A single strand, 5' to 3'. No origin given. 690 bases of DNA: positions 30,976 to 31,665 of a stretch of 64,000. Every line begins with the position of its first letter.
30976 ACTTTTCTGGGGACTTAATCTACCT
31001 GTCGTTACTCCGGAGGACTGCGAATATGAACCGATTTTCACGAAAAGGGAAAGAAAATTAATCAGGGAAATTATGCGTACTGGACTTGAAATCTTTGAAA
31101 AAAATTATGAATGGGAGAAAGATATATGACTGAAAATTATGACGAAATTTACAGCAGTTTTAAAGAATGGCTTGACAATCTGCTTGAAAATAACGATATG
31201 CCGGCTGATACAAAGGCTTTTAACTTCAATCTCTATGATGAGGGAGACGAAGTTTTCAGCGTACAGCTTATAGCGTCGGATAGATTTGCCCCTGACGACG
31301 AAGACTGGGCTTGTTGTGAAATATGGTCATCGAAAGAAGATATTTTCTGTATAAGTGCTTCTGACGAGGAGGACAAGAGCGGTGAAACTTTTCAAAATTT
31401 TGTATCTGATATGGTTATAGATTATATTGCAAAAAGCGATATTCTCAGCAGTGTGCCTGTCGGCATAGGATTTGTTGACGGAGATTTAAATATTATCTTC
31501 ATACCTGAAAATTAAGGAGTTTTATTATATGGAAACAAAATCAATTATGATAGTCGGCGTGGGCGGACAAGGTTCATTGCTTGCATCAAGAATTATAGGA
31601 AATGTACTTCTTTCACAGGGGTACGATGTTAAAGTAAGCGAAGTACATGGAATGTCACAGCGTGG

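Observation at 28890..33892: iorA / iorB / paaK operon interleaved with three ATGA-coupled orphan ORFs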

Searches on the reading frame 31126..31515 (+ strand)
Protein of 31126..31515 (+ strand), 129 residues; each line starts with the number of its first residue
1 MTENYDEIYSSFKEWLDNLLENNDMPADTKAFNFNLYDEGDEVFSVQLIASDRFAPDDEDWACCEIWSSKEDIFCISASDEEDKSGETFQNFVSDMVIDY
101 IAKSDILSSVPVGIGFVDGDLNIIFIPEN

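Call 3: search_protein_families(library=pfam, proteins=[window:31126-31515:+], max_evalue=1)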
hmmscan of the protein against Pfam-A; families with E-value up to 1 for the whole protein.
window:31126-31515:+ (129 aa): 1 family
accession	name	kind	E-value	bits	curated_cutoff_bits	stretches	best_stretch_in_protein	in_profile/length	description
PF17327.7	AHL_synthase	-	0.25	10.9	25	1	36-111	65-142/381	Acyl homoserine lactone synthase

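Call 5: search_protein_families(library=ncbifam, proteins=[window:31126-31515:+], max_evalue=0.1)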
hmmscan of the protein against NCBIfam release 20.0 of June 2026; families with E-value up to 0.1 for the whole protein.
window:31126-31515:+ (129 aa): 0 families

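Call 14: find_homologous_proteins(query=window:31126-31515:+, max_evalue=0.001)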
Query window:31126-31515:+ (129 aa): 207 proteins with E <= 0.001 among 209 candidates; the best 120 are listed.
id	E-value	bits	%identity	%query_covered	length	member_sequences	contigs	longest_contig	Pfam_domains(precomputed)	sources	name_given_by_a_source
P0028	1.7e-79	282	100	100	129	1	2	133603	-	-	-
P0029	3.4e-73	262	93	100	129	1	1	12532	-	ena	-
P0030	2.7e-70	252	95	95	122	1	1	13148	-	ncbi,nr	ncbi:MAG: hypothetical protein K2K66_04465 [Ruminococcus sp.]|nr:hypothetical protein [Ruminococcus 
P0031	4.3e-67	242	87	98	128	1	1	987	-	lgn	-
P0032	3.8e-65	236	82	99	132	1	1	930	-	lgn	-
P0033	3.2e-63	230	82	97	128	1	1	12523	-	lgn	-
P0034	8.3e-63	228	83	100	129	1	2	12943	-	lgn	-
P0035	3.8e-62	226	79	100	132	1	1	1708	-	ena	-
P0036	9.2e-59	215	74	100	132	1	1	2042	-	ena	-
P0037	2.1e-58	214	75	100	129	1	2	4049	-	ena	-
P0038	4.9e-58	213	75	98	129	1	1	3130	-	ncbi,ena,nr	ncbi:MAG: hypothetical protein K2H28_03550 [Ruminococcus sp.]|nr:hypothetical protein [Ruminococcus 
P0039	1.1e-56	208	74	97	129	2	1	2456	-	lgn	-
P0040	8.2e-56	206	72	100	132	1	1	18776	-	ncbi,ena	-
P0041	1.2e-55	205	72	100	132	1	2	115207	-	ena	-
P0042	2.5e-55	204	71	100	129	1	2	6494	-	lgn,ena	-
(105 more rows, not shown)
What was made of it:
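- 31126..31515 (+): O2, 129 aa and very acidic. It is a clade-wide resident between iorA and iorB and a member of an uncurated immunity-associated superfamily. It has over 207 homologue clusters (call 14).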

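Call 16: search_protein_families(library=padloc, proteins=[window:31126-31515:+], max_evalue=0.1)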
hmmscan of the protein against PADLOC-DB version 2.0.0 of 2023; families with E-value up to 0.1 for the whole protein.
window:31126-31515:+ (129 aa): 0 families

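Call 29: predict_structure(alignment_id=A1)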
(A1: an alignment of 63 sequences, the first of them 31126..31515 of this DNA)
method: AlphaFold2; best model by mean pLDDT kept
length: 129 residues; sequences in the alignment: 63
mean_pLDDT: 87.7   pTM: 0.82
mean pLDDT of the five models: 87.7, 84.8, 84.5, 84.0, 83.1
residues with pLDDT >= 90: 67; 70-90: 53; 50-70: 8; < 50: 1
segments of 3 or more residues with pLDDT < 50: none
pLDDT, mean of each block of 10 residues (from residue 1): 80 94 89 92 92 81 82 90 87 93 89 87 83
secondary structure, 60 per line:
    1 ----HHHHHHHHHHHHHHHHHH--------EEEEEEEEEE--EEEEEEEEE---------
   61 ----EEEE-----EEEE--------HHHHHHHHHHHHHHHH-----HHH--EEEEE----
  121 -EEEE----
elements in order: H5-22 E31-40 E43-51 E65-68 E74-77 H86-101 E112-116 E122-125
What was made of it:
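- The O2 model is confident (call 29).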

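Call 34: fold_search(model_id=the predicted structure, library=pdb)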
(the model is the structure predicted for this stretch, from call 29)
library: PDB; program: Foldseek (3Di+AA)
matches with E <= 10: 700; with E <= 0.001: 0
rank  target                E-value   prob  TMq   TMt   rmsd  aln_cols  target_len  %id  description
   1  6ozm_A                1.5e-01  0.20  0.30  0.18  11.6       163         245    8  Crystal structure of Mus musculus (Mm) Endonuclease V in complex with a 23mer RNA oligo containing an inosine after a  (released 2019-09-04)
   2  5bod                  1.7e-01  0.25  0.37  0.28  13.8       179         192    7  Crystal structure of Streptococcus pneumonia ParE inhibitor (released 2015-06-17)
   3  7ptg_A                1.8e-01  0.25  0.34  0.27  12.9       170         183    7  Pseudomonas aeruginosa DNA gyrase B 24kDa ATPase subdomain complexed with EBL2888 (released 2022-10-05)
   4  6ozo_A                2.3e-01  0.16  0.30  0.18  11.6       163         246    8  Crystal structure of Mus musculus (Mm) Endonuclease V in complex with a 23mer RNA oligo containing an inosine after a  (released 2019-09-04)
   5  7z2h_B                2.8e-01  0.30  0.35  0.14  12.6       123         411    8  Cryo-EM structure of NNRTI resistant M184I/E138K mutant HIV-1 reverse transcriptase with a DNA aptamer in complex with (released 2022-07-20)
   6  4b6c_B                2.8e-01  0.21  0.36  0.30  12.8       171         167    8  Structure of the M. smegmatis GyrB ATPase domain in complex with an aminopyrazinamide (released 2013-01-23)
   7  6ozl_B                2.9e-01  0.16  0.32  0.20  11.3       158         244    8  Crystal structure of Mus musculus (Mm) Endonuclease V in complex with a 23mer RNA oligo containing an inosine after a  (released 2019-09-04)
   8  8wwc_D                3.1e-01  0.18  0.31  0.35  10.9       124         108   10  De novo design binder of HRAS -120-4 (released 2024-10-09)
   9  6m1s_A                3.3e-01  0.15  0.32  0.25  13.1       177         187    7  The DNA Gyrase B ATP binding domain of PSEUDOMONAS AERUGINOSA in complex with compound 12o (released 2020-09-02)
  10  3gyp                  3.3e-01  0.11  0.22  0.15  10.1        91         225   12  Rtt106p (released 2009-12-08)
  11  6p2g_B                3.5e-01  0.30  0.30  0.12   5.5        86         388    8  Structure of HIV-1 Reverse Transcriptase (RT) in complex with dsDNA and D-ddCTP (released 2019-07-24)
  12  7ptg_B                3.8e-01  0.16  0.34  0.27  13.0       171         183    7  Pseudomonas aeruginosa DNA gyrase B 24kDa ATPase subdomain complexed with EBL2888 (released 2022-10-05)
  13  6ozq_B                4.0e-01  0.12  0.29  0.18  11.7       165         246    8  Crystal structure of Mus musculus (Mm) Endonuclease V (K155M) in complex with a 23mer RNA oligo containing an inosine  (released 2019-09-04)
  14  7z2g_B                4.3e-01  0.21  0.32  0.13  12.9       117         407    8  Cryo-EM structure of HIV-1 reverse transcriptase with a DNA aptamer in complex with doravirine (released 2022-07-20)
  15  8wwc_C                4.3e-01  0.18  0.29  0.32   9.1       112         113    9  De novo design binder of HRAS -120-4 (released 2024-10-09)
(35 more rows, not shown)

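Call 36: search_protein_representatives(alignment_id=A1)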
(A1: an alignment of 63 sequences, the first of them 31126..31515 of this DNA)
Query: 63 sequences, 132 profile positions. Proteins with E-value up to 0.001 (for the whole library): 697; up to 1e-10: 322; up to 1e-30: 9. The best 150 are listed.
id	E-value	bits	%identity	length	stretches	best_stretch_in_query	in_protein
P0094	3.6e-59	214.7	-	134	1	2-130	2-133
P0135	1.0e-53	197.0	-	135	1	2-132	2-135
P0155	4.5e-48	178.8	-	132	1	3-131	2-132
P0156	1.1e-38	148.4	-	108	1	23-127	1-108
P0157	5.0e-37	143.0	-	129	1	2-99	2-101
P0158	1.1e-33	132.2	-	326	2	4-131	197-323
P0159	1.0e-32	129.1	-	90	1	4-94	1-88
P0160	9.2e-32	126.0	-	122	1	6-131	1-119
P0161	8.1e-31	122.9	-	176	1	5-129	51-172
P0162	2.4e-30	121.4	-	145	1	3-78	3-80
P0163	2.3e-29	118.2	-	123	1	5-129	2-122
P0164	3.7e-29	117.5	-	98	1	3-75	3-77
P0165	5.6e-28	113.7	-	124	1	4-130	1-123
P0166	8.3e-28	113.2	-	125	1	7-130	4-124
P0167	1.2e-27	112.7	-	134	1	9-129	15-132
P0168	4.0e-27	111.0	-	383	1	8-127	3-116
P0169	7.5e-27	110.1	-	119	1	6-129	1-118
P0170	7.9e-27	110.0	-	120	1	7-129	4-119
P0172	1.7e-26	108.9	-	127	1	8-129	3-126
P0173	2.2e-26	108.6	-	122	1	4-128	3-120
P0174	2.2e-26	108.6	-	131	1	3-129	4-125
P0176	3.4e-26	108.0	-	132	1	3-129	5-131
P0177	3.8e-26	107.8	-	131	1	7-130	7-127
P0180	7.7e-26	106.8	-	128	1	7-129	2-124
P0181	1.0e-25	106.4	-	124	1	7-130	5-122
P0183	7.0e-25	103.7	-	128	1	8-129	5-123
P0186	1.6e-24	102.5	-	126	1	7-129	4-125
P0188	2.8e-24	101.8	-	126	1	6-130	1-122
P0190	3.1e-24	101.6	-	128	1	6-127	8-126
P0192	6.7e-24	100.5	-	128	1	4-131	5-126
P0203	2.0e-22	95.7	-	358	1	9-131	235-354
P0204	2.1e-22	95.7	-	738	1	8-131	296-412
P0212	1.0e-21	93.5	-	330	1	3-129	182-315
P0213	1.3e-21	93.2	-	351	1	10-130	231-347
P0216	2.5e-21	92.2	-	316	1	7-131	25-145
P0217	2.8e-21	92.1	-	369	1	4-128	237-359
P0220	3.3e-21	91.9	-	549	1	3-130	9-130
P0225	4.8e-21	91.3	-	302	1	6-130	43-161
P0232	7.9e-21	90.6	-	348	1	6-128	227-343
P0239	1.7e-20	89.6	-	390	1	5-130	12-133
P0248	5.4e-20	87.9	-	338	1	6-130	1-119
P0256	2.0e-19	86.1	-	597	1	6-128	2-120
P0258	2.9e-19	85.6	-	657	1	3-131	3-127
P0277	3.6e-18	82.0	-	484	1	6-129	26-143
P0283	7.0e-18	81.1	-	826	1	6-129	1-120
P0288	1.4e-17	80.1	-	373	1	4-130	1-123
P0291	2.1e-17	79.5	-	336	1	7-130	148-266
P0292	2.8e-17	79.1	-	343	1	8-130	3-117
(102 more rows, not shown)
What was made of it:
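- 697 representative clusters (call 36).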

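Call 37: search_protein_families(library=pfam, proteins=[P0158, P0168, P0203, P0204, P0220, P0256, P0258, P0283, P0277, P0239], max_evalue=0.01)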
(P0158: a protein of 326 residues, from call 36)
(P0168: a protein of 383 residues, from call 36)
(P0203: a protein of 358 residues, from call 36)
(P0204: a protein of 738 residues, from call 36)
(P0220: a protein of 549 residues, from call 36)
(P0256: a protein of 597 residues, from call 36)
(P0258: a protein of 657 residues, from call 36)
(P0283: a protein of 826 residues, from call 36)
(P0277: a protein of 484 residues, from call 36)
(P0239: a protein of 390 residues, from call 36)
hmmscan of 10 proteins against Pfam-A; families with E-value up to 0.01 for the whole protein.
P0158 (326 aa): 4 families
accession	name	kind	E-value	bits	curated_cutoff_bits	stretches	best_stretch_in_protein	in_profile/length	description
PF08472.16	S6PP_C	-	0.00014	22.2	34.4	0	197-228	84-115/133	Sucrose-6-phosphate phosphohydrolase C-terminal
PF09642.15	YonK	-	0.00077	20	25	0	150-175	16-38/60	YonK protein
PF12856.12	ANAPC9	-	0.0027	18.4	25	0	134-159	56-81/119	Anaphase-promoting complex subunit 9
PF06795.16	Erythrovirus_X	-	0.0089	16.8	27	0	145-182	17-52/81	Erythrovirus X protein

P0168 (383 aa): 1 family
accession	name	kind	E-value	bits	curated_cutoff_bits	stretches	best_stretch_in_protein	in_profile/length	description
PF21256.2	TetR_C_5-like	-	0.0057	17.2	27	0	48-102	21-77/127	Tetracyclin repressor-like, C-terminal domain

P0203 (358 aa): 0 families

P0204 (738 aa): 6 families
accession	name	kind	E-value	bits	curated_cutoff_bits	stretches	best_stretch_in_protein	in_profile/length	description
PF12796.13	Ank_2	-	2.6e-08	34.8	27.3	0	439-504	26-89/90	Ankyrin repeats (3 copies)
PF13637.12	Ank_4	-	2.1e-07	31.5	22.7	0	606-643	3-36/50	Ankyrin repeats (many copies)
PF00023.36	Ank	-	8.7e-07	29.4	21.1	0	475-504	2-31/33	Ankyrin repeat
PF13606.12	Ank_3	-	4.7e-06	26.9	22.3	0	474-503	1-30/30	Ankyrin repeat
PF13857.12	Ank_5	-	1.9e-05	25.3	27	0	614-643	26-55/56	Ankyrin repeats (many copies)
PF23745.1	ANK_LRRK2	-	0.0081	16.5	27.5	0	464-531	20-88/130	LRRK2 ANK repeat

P0220 (549 aa): 2 families
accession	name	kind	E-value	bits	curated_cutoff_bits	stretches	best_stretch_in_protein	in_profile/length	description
PF14025.11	DUF4241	-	3e-51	174.7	27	1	193-379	2-188/189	Protein of unknown function (DUF4241)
PF14377.11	UBM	-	0.0099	15.7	23.3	0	399-417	15-33/35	Ubiquitin binding region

P0256 (597 aa): 0 families

P0258 (657 aa): 14 families
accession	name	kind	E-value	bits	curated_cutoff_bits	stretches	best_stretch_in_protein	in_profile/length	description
PF09234.15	DUF1963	-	4.3e-44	151.9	23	1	445-656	13-216/216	Domain of unknown function (DUF1963)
PF14559.12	TPR_19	-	3.3e-09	37.4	25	2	265-326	5-66/68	Tetratricopeptide repeat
PF07719.23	TPR_2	-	6.3e-08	32.6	27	1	320-351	2-33/34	Tetratricopeptide repeat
PF00515.34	TPR_1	-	6.4e-08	32.5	27.8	1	287-318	3-34/34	Tetratricopeptide repeat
PF13431.12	TPR_17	-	2e-07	31.1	24.4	1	273-305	1-33/34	Tetratricopeptide repeat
PF13432.12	TPR_16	-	5.4e-07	30.4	32.7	1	264-318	10-64/65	Tetratricopeptide repeat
PF13428.12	TPR_14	-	1.1e-05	26.1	23.5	0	291-327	7-43/44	Tetratricopeptide repeat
PF13424.12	TPR_12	-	6e-05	23.6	30.1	0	268-315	27-75/77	Tetratricopeptide repeat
PF13181.12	TPR_8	-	0.00018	21.9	25.7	0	287-318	3-34/34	Tetratricopeptide repeat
PF13176.12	TPR_7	-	0.00028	21.2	27.9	0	287-318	1-32/36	Tetratricopeptide repeat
PF23914.1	TPR_CcmH_CycH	-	0.00034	20.9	42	1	261-319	97-155/158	Cytochrome c-type biogenesis protein H TPR domain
PF25064.1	ARM_TT21_5th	-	0.00038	21.2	27.8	0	266-316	16-66/117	TT21 fifth ARM repeats domain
PF18943.6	DUF5690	-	0.0026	17.2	25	1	81-154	81-151/382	Family of unknown function (DUF5690)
PF24575.1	TPR_Slam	-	0.0046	17.8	35.2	0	292-330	54-92/104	Surface lipoprotein assembly modifier, N-terminal TPR repeats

P0283 (826 aa): 1 family
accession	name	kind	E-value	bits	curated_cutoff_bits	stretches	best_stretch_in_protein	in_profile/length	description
PF11738.13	DUF3298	-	4.6e-07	31.1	24.1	1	772-813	43-84/84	Protein of unknown function (DUF3298)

P0277 (484 aa): 1 family
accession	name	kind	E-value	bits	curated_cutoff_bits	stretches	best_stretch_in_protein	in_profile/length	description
PF09234.15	DUF1963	-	4.9e-35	122.3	23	1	263-483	1-216/216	Domain of unknown function (DUF1963)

P0239 (390 aa): 1 family
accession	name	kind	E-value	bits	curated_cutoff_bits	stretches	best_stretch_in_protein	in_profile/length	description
PF07791.16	Imm11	-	8.3e-28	97.5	22.1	1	209-385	8-193/194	Immunity protein family (Imm11)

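Call 38: search_protein_families(library=pfam, proteins=[P0213, P0217, P0232, P0212, P0248, P0288, P0292, P0216, P0225, P0291], max_evalue=0.001)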
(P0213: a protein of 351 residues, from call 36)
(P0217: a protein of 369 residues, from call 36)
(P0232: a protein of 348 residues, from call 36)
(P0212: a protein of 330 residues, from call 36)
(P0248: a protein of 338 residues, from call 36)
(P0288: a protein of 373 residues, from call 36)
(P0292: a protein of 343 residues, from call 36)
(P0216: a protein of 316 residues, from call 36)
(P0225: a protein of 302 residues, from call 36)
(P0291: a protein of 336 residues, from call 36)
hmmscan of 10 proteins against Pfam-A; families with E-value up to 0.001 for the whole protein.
P0213 (351 aa): 0 families

P0217 (369 aa): 1 family
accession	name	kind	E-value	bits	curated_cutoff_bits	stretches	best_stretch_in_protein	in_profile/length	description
PF07791.16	Imm11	-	3.3e-20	72.7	22.1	1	18-195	9-192/194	Immunity protein family (Imm11)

P0232 (348 aa): 1 family
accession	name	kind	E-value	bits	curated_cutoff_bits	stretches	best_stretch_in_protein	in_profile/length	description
PF07791.16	Imm11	-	5.9e-07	29.4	22.1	1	71-192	61-190/194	Immunity protein family (Imm11)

P0212 (330 aa): 0 families

P0248 (338 aa): 1 family
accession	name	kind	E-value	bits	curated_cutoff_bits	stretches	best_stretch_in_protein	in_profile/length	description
PF07791.16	Imm11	-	3.5e-17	62.8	22.1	1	192-337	39-189/194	Immunity protein family (Imm11)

P0288 (373 aa): 0 families

P0292 (343 aa): 1 family
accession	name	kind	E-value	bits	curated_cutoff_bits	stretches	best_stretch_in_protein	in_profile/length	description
PF07791.16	Imm11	-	4e-19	69.1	22.1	1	168-340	20-190/194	Immunity protein family (Imm11)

P0216 (316 aa): 1 family
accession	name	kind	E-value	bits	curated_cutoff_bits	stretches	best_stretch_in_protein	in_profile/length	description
PF09346.15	SMI1_KNR4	-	0.00068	20.7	25.4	1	208-300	53-124/125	SMI1 / KNR4 family (SUKH-1)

P0225 (302 aa): 0 families

P0291 (336 aa): 0 families
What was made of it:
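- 31126..31515 (+): The superfamily has 697 representatives, with fusions to Imm11, DUF1963, DUF4241 and ankyrin (calls 36-38).
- Fusions to Imm11 (5 of 20 multidomain proteins tested), DUF1963 (2), DUF4241, ankyrin and weakly SUKH (calls 37, 38).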

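Call 41: list_cluster_members(proteins=[P0163, P0165, P0166, P0169, P0172, P0180, P0186, P0239, P0277, P0220])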
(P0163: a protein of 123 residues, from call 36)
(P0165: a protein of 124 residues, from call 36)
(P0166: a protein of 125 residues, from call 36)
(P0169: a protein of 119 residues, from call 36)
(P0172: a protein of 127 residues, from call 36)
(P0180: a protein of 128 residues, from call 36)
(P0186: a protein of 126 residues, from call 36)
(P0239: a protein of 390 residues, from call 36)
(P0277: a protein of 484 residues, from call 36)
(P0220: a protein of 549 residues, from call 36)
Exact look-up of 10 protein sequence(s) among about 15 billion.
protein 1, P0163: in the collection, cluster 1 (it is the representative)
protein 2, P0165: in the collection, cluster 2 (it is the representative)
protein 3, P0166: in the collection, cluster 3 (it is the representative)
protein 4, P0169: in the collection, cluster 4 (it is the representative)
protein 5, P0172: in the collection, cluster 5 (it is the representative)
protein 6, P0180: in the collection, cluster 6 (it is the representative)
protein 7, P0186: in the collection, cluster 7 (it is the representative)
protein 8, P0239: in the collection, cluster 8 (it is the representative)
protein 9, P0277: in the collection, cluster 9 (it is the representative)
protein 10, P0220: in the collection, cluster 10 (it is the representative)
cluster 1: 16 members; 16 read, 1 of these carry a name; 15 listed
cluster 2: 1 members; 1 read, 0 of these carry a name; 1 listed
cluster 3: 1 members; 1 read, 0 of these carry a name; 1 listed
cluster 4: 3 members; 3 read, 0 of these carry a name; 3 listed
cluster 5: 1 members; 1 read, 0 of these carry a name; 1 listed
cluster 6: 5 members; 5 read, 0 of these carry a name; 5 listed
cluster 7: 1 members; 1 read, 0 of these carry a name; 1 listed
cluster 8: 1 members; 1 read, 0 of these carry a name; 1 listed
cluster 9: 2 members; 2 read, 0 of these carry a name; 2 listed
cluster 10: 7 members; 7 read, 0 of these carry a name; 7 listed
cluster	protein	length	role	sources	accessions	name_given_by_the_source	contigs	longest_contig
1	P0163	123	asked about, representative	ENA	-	-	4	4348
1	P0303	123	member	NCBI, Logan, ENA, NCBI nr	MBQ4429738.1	MAG: hypothetical protein II871_08195 [Clostridia bacterium] | hypothetical protein [Clostridia bacterium]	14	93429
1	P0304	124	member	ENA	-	-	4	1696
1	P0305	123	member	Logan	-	-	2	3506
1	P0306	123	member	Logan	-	-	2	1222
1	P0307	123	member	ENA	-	-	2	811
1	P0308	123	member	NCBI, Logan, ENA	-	-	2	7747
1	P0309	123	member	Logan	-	-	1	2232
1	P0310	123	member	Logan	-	-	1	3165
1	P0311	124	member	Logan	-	-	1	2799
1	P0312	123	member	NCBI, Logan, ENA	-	-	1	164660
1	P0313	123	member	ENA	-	-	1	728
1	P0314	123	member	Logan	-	-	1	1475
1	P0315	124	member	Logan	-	-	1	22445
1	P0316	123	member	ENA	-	-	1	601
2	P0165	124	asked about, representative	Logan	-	-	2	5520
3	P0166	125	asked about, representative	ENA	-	-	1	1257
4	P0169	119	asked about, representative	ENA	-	-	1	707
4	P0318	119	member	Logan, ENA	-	-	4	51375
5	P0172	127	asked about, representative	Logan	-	-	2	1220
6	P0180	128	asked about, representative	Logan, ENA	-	-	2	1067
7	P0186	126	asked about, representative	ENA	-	-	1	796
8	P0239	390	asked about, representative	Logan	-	-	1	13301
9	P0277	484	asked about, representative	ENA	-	-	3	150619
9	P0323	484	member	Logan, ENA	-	-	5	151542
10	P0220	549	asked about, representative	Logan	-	-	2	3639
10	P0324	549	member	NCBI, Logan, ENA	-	-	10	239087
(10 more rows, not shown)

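Call 42: find_encoding_contigs(protein=P0312, flank=8000, max_places=2)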
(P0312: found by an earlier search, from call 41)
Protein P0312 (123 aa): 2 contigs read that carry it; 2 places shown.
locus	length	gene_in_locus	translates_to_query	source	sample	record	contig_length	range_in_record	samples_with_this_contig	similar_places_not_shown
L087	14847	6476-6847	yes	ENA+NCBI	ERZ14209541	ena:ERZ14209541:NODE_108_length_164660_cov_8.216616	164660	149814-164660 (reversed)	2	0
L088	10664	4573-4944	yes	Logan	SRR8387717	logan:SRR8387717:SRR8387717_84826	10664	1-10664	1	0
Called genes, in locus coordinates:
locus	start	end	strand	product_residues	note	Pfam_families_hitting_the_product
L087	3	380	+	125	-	?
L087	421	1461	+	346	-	PF08240:ADH_N, PF16912:Glu_dehyd_C, PF00107:ADH_zinc_N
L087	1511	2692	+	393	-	PF00266:Aminotran_5 (faint), PF00155:Aminotran_1_2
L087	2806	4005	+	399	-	-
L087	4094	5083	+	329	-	PF00579:tRNA-synt_1b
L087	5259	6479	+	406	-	PF02274:ADI, PF19420:DDAH_eukar (faint)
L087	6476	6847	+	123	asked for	-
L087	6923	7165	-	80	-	PF01084:Ribosomal_S18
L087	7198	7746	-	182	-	PF00436:SSB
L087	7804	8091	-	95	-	PF01250:Ribosomal_S6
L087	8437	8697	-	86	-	PF05402:PqqD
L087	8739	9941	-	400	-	PF04055:Radical_SAM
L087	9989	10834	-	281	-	PF27840:ScmC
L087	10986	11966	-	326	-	PF00892:EamA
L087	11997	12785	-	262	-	PF16554:OAM_dimer, PF02310:B12-binding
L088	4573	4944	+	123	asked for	-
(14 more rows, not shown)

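Call 43: find_encoding_contigs(protein=P0318, flank=8000, max_places=2)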
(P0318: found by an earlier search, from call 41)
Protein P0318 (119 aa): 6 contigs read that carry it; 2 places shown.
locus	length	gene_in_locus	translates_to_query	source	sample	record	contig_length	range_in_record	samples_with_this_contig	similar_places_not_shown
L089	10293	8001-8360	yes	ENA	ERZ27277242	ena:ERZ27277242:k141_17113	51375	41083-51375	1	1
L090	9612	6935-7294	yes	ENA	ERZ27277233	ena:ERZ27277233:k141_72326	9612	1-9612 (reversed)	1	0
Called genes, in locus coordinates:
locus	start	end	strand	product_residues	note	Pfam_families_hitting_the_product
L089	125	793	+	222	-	PF13483:Lactamase_B_3, PF12706:Lactamase_B_2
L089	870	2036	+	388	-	PF01841:Transglut_core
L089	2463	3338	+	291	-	PF02673:BacA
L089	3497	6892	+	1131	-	PF13491:FtsK_4TM (weak), PF17854:FtsK_alpha, PF01580:FtsK_SpoIIIE, PF09397:FtsK_gamma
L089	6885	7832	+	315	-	PF08443:RimK, PF02955:GSH-S_ATP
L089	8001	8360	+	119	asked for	-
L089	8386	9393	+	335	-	PF08443:RimK, PF02955:GSH-S_ATP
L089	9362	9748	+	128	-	-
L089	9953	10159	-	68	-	PF13443:HTH_26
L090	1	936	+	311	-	?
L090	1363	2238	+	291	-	PF02673:BacA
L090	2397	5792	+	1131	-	PF13491:FtsK_4TM (weak), PF17854:FtsK_alpha, PF01580:FtsK_SpoIIIE, PF09397:FtsK_gamma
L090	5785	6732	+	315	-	PF08443:RimK, PF02955:GSH-S_ATP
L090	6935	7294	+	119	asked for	-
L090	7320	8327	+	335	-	PF08443:RimK, PF02955:GSH-S_ATP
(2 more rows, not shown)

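Call 44: find_encoding_contigs(protein=P0239, flank=8000, max_places=2)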
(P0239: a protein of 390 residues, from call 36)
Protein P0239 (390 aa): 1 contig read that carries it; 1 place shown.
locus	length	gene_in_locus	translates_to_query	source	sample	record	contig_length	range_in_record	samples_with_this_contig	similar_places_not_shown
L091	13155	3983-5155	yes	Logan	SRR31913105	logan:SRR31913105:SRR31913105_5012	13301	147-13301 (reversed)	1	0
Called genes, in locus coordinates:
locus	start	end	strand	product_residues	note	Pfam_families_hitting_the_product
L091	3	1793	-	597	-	?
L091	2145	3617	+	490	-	PF00291:PALP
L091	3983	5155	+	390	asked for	PF07791:Imm11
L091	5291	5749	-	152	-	PF01220:DHquinase_II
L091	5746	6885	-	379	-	PF01817:CM_2, PF00800:PDT, PF01842:ACT (weak)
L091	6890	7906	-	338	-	PF18152:DAHP_snth_FXD, PF00793:DAHP_synth_1, PF03102:NeuB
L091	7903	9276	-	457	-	PF01202:SKI, PF13191:AAA_16 (faint), PF13671:AAA_33 (weak), PF08501:Shikimate_dh_N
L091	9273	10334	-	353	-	PF01264:Chorismate_synt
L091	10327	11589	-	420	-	PF00275:EPSP_synthase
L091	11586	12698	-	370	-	PF00465:Fe-ADH (weak), PF13685:Fe-ADH_2 (weak), PF01761:DHQ_synthase, PF24621:DHQS_C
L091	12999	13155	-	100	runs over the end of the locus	?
